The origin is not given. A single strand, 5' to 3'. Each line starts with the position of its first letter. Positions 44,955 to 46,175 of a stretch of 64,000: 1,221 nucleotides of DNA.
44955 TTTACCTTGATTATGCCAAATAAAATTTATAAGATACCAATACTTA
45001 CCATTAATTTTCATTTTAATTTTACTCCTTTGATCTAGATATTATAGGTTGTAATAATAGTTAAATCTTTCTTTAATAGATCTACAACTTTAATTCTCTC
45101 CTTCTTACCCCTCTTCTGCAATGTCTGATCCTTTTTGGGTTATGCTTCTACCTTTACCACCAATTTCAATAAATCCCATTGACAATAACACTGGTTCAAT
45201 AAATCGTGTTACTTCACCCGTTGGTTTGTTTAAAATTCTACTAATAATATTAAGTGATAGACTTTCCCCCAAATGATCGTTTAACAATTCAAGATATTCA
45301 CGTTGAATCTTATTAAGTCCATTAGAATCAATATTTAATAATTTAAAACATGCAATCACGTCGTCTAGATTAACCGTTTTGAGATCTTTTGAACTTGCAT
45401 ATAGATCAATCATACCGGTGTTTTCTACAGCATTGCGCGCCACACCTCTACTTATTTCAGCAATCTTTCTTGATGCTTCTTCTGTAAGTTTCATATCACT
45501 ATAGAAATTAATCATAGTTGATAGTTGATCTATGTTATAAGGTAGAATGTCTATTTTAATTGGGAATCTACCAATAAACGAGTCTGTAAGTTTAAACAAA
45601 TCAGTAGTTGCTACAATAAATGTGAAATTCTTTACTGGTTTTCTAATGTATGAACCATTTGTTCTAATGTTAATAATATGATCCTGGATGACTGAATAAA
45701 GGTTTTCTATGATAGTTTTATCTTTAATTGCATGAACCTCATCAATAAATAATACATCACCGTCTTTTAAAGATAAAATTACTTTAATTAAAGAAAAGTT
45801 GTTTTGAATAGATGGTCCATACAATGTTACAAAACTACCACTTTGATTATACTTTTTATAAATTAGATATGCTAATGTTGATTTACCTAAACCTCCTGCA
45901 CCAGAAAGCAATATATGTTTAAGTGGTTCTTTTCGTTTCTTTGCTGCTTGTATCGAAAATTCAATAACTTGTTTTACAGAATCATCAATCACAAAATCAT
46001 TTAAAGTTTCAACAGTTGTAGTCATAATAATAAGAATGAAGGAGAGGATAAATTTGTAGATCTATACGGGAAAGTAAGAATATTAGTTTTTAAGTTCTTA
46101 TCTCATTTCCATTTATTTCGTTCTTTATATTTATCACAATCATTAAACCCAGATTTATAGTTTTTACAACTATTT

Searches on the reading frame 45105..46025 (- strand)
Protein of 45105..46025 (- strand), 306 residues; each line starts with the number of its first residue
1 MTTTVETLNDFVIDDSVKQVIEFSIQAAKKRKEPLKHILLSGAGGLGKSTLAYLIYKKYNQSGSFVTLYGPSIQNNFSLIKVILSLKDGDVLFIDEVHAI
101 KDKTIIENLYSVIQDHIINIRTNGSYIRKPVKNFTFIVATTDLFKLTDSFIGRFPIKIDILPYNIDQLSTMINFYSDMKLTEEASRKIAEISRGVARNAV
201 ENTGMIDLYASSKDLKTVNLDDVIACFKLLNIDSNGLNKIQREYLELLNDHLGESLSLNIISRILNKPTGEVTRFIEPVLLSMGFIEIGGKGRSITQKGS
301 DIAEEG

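Call 48: search_protein_families(library=pfam, proteins=[window:45105-46025:-], max_evalue=0.001)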
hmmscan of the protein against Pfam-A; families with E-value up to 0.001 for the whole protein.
window:45105-46025:- (306 aa): 7 families
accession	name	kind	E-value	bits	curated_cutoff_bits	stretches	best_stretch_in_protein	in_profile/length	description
PF05496.18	RuvB_N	-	2e-28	99.6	27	1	6-157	4-156/159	Holliday junction DNA helicase RuvB P-loop domain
PF05491.19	RuvB_C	-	3.9e-15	56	24.7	1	235-301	2-69/72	RuvB C-terminal winged helix domain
PF00004.35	AAA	-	1.3e-11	45.5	21.2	1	38-159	1-128/131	ATPase family associated with various cellular activities (AAA)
PF13173.12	AAA_14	-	3.5e-06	27.5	27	1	37-102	4-76/129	AAA domain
PF07728.20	AAA_5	-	3.5e-06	27.5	22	1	37-143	1-124/139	AAA domain (dynein-related subfamily)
PF25199.1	nSTAND_NTPase5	-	7.9e-05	22.9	34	1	16-108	23-118/145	Novel STAND NTPase 5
PF00158.32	Sigma54_activat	-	0.0002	21.5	20.2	0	24-69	11-57/168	Sigma-54 interaction domain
